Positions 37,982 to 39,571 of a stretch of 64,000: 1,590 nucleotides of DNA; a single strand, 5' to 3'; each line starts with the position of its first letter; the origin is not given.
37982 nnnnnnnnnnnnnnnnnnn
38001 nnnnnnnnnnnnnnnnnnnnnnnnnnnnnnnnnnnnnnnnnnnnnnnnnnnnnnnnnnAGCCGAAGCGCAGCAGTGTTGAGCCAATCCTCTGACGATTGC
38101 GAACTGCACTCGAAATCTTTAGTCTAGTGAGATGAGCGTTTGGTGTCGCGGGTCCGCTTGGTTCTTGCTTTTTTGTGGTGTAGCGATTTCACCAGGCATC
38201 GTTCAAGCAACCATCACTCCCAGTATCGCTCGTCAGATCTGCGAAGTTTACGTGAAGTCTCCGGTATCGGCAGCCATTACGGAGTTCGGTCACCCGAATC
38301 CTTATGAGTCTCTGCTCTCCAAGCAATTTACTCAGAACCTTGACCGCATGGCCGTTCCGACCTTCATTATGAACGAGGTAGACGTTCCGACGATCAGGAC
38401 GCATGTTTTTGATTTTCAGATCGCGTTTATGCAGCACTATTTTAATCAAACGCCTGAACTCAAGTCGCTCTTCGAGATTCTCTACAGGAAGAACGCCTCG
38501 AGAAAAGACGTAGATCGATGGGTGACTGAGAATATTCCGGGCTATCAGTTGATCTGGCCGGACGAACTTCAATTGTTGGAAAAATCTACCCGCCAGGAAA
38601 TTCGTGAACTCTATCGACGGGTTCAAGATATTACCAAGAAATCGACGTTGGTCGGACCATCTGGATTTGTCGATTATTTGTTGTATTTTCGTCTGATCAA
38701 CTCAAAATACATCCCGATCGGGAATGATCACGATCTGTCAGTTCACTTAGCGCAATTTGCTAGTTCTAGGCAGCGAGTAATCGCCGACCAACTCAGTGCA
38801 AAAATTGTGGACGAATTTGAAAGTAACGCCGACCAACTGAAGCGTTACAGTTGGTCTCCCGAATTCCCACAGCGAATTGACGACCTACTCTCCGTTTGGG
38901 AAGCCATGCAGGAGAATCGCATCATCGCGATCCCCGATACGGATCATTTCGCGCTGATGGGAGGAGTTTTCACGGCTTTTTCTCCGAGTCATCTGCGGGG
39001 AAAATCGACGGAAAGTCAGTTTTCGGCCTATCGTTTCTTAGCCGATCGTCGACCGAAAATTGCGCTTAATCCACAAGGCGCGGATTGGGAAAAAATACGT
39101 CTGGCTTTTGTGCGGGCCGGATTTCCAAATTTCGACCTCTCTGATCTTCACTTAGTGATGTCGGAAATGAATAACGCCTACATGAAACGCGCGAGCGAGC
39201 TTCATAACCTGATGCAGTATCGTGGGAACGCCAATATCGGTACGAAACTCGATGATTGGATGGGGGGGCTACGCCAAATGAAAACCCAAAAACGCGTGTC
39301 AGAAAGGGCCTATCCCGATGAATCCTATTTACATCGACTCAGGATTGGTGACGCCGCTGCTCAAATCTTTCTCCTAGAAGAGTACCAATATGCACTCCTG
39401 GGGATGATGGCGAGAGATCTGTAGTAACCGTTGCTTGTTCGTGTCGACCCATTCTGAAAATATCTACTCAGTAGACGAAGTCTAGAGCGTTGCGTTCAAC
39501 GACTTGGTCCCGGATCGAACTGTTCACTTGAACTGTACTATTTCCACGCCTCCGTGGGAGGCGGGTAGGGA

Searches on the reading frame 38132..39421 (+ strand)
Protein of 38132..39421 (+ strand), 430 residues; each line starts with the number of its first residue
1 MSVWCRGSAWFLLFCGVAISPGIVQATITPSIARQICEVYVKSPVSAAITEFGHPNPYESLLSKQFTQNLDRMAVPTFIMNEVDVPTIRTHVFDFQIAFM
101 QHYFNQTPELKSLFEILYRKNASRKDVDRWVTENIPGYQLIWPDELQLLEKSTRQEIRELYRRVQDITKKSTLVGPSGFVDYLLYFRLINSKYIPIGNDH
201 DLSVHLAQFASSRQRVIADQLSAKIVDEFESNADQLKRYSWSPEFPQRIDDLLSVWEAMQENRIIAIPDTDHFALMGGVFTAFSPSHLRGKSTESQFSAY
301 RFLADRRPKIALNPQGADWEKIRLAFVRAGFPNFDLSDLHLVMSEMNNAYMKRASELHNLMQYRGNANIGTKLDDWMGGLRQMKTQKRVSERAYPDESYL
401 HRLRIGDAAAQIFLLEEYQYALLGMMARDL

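Call 4: search_protein_families(library=pfam, proteins=[window:38132-39421:+], max_evalue=1)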
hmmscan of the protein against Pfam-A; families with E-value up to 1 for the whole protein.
window:38132-39421:+ (430 aa): 0 families

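Call 5: search_protein_families(library=ncbifam, proteins=[window:38132-39421:+], max_evalue=1)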
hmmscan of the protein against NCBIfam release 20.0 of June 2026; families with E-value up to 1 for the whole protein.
window:38132-39421:+ (430 aa): 0 families

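Call 23: search_protein_families(library=padloc, proteins=[window:38132-39421:+], max_evalue=1)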
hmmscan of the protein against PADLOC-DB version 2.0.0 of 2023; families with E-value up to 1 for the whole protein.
window:38132-39421:+ (430 aa): 0 families
